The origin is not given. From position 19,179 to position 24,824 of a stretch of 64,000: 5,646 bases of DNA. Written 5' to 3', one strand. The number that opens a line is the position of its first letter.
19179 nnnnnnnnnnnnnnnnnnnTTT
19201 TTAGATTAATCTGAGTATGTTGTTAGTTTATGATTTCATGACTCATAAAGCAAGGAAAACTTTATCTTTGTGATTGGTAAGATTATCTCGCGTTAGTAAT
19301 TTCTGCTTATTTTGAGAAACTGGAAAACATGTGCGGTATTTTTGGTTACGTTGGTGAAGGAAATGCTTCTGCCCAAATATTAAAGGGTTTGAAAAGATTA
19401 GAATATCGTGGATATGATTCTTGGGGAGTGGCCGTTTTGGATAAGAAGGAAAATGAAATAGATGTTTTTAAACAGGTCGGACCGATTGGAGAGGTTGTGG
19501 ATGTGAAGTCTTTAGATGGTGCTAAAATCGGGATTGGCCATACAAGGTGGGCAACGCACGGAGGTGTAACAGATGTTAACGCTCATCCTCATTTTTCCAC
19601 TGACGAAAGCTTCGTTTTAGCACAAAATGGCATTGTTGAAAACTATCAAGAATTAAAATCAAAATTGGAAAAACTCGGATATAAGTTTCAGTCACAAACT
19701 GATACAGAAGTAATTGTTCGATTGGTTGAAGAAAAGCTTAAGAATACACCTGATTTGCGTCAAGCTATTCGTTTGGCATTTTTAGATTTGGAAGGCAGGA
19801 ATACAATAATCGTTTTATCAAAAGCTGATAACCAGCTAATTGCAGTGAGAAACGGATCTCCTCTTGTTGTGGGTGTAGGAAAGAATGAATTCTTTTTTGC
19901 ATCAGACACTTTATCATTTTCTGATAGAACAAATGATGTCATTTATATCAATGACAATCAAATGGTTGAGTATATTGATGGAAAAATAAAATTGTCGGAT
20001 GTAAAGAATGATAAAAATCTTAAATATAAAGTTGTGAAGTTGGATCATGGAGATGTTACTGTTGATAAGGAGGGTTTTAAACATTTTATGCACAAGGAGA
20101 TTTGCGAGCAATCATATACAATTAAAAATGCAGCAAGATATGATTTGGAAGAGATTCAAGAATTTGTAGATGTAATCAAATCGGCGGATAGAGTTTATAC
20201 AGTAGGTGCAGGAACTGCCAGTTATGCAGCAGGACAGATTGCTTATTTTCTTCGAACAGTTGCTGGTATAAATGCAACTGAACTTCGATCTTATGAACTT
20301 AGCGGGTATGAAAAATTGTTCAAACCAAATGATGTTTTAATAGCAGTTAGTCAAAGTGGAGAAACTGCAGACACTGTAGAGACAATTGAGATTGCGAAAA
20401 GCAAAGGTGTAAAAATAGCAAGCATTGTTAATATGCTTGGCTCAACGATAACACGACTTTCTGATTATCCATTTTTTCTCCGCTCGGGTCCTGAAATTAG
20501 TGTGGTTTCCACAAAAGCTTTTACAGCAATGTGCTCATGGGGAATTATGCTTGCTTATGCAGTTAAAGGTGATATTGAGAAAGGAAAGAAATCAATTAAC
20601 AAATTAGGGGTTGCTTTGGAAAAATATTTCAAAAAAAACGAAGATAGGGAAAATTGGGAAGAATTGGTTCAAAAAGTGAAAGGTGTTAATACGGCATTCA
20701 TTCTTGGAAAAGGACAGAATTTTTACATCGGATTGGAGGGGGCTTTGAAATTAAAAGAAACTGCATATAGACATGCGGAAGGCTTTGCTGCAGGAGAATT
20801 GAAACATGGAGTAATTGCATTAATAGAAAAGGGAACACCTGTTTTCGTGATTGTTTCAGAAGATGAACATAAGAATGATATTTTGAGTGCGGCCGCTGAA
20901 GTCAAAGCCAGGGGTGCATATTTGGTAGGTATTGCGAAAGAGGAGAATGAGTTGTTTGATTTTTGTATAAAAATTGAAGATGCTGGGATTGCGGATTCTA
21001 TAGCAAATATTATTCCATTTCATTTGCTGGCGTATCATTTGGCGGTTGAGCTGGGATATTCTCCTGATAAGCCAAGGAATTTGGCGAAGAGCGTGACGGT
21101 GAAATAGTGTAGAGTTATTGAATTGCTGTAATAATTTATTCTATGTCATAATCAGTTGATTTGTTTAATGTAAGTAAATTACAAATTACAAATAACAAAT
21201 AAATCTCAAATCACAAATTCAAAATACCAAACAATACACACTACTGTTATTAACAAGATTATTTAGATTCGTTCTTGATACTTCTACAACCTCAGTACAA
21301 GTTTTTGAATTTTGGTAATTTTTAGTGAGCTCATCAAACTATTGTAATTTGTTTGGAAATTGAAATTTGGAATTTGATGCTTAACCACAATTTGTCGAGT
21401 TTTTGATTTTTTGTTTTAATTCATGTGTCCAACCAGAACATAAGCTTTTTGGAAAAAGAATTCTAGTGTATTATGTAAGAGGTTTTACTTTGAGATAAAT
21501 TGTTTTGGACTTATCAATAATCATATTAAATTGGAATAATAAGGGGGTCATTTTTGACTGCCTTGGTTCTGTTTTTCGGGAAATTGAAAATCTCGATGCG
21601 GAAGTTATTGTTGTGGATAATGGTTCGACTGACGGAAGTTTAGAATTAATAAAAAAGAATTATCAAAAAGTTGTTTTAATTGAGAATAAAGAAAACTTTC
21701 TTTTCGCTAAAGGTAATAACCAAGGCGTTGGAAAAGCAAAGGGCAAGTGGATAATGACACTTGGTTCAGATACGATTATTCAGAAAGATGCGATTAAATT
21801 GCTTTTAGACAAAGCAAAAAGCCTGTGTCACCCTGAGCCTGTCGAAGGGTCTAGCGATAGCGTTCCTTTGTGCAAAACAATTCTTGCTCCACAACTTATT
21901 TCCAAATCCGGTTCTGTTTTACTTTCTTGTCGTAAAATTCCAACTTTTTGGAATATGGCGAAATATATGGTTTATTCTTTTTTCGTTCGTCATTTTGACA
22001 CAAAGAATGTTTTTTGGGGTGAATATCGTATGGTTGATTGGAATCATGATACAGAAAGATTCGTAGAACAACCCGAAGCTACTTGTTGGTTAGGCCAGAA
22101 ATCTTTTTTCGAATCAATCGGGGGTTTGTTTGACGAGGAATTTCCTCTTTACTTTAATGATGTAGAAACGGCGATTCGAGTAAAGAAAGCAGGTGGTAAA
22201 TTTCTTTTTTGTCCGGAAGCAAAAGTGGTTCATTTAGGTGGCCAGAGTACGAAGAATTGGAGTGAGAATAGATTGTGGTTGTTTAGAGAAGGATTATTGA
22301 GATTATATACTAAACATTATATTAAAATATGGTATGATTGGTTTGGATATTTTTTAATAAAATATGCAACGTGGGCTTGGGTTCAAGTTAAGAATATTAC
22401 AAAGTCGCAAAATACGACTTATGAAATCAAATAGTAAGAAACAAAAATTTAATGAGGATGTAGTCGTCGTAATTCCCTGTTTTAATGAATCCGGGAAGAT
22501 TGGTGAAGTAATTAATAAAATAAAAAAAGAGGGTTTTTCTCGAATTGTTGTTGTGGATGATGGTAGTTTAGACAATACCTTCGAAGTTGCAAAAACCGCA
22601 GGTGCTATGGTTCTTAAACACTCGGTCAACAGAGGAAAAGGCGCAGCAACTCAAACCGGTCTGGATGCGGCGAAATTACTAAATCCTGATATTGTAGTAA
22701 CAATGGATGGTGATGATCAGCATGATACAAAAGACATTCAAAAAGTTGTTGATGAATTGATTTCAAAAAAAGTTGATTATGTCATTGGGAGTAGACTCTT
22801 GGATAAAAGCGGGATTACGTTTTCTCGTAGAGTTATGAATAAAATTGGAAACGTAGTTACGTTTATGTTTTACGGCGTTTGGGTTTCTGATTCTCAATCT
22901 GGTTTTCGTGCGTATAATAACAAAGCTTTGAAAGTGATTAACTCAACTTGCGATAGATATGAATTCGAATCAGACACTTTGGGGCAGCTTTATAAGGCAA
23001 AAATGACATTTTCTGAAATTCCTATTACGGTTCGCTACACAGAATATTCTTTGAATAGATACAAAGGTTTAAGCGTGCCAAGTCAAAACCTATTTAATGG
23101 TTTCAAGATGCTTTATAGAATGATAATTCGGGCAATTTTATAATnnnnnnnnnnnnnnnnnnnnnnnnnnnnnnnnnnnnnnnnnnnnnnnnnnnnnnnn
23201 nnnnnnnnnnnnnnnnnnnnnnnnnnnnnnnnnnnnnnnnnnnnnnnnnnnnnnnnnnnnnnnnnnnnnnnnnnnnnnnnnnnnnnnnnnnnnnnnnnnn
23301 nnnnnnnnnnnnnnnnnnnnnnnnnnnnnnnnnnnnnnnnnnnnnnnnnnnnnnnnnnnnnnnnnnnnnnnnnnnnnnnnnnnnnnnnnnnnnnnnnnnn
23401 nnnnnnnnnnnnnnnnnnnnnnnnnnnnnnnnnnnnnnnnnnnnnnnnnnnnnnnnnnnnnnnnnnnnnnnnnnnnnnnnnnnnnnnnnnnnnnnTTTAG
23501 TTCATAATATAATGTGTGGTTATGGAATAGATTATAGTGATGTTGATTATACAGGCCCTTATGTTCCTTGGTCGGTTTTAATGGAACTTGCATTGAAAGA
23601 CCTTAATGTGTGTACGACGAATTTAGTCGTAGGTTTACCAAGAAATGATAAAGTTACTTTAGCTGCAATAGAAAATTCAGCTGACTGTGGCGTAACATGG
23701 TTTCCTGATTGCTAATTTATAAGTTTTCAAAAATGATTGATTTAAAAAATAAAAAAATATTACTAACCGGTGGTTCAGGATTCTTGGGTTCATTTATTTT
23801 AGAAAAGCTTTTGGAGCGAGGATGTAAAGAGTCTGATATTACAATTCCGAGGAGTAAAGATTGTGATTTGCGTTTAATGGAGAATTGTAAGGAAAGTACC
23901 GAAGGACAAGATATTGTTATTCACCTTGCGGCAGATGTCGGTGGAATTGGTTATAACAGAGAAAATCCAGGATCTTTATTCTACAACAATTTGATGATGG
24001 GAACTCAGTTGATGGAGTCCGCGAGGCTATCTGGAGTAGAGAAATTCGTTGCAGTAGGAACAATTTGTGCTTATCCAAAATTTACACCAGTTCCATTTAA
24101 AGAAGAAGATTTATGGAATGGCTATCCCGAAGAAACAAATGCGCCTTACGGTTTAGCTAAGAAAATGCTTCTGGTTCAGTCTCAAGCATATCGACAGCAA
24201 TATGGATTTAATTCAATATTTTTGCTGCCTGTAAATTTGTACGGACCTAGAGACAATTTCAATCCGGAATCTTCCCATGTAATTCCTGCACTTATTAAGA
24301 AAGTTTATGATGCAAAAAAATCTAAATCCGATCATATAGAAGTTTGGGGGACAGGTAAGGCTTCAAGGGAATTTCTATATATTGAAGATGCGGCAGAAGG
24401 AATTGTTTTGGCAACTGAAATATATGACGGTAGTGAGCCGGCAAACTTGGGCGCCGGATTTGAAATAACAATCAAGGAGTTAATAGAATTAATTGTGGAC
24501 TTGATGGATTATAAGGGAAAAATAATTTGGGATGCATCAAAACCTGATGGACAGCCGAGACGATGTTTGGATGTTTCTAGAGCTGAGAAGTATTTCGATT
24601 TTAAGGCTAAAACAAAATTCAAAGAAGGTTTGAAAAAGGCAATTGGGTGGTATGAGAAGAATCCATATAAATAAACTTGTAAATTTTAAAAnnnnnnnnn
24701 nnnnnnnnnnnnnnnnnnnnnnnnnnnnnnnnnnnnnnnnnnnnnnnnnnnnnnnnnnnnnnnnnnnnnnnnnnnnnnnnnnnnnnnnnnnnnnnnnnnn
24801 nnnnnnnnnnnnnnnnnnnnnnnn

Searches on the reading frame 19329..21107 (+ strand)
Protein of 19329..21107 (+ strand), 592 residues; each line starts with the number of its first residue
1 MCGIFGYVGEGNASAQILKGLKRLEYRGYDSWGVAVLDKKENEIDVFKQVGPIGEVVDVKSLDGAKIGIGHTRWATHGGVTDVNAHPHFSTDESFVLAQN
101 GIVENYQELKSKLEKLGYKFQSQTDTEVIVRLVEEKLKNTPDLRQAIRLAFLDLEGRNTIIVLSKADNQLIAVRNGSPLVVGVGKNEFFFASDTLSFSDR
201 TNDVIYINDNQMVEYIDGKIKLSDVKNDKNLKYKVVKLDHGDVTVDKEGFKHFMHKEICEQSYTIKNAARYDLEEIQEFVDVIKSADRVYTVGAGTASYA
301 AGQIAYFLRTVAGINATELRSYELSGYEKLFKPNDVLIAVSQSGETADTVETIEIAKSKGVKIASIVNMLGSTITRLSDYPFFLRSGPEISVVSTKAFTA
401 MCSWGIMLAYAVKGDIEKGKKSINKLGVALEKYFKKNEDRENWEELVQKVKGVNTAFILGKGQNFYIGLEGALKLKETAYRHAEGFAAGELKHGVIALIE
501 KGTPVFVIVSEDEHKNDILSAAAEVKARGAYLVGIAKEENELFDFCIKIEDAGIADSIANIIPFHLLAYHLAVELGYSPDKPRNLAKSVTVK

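Call 49: search_protein_families(library=pfam, proteins=[window:19329-21107:+], max_evalue=0.00001)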
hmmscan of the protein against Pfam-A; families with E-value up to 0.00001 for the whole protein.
window:19329-21107:+ (592 aa): 4 families
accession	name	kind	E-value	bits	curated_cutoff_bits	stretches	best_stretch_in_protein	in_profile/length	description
PF01380.27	SIS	-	2.3e-40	137.9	25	2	283-409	2-129/131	SIS domain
PF13522.11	GATase_6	-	2.3e-19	70.2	27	1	65-193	10-130/130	Glutamine amidotransferase domain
PF13537.11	GATase_7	-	9.5e-16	58.4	25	1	84-194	12-118/123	Glutamine amidotransferase domain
PF13580.11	SIS_2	-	9.5e-09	35.8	27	0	331-366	101-136/138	SIS domain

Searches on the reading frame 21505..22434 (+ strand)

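Call 50: search_protein_families(library=pfam, proteins=[window:21505-22434:+], max_evalue=0.00001)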
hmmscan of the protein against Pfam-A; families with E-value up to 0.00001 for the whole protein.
window:21505-22434:+ (309 aa): 2 families
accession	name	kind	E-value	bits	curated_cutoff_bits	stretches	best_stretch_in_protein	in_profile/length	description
PF00535.33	Glycos_transf_2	-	4.1e-20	72.8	23.3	1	4-105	1-104/168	Glycosyl transferase family 2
PF13641.12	Glyco_tranf_2_3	-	2.6e-09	37.9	27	0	3-102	3-109/230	Glycosyltransferase like family 2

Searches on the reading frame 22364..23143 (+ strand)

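Call 50: search_protein_families(library=pfam, proteins=[window:22364-23143:+], max_evalue=0.00001)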
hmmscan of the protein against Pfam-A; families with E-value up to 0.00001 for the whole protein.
window:22364-23143:+ (259 aa): 2 families
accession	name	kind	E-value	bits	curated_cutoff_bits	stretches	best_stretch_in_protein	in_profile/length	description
PF00535.33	Glycos_transf_2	-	3.4e-24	86.1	23.3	1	35-190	2-165/168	Glycosyl transferase family 2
PF13641.12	Glyco_tranf_2_3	-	9.3e-08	32.8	27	1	33-147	3-126/230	Glycosyltransferase like family 2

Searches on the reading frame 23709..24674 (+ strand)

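Call 50: search_protein_families(library=pfam, proteins=[window:23709-24674:+], max_evalue=0.00001)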
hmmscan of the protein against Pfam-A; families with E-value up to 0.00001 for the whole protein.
window:23709-24674:+ (321 aa): 3 families
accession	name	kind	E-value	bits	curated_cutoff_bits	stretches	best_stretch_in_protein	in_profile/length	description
PF01370.27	Epimerase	-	3.2e-51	174.5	20.9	1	17-241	1-230/240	NAD dependent epimerase/dehydratase family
PF16363.11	GDP_Man_Dehyd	-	2.6e-24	86.7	27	1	68-310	77-331/332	GDP-mannose 4,6 dehydratase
PF01073.25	3Beta_HSD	-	1.1e-07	31.7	22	1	19-237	2-230/280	3-beta hydroxysteroid dehydrogenase/isomerase family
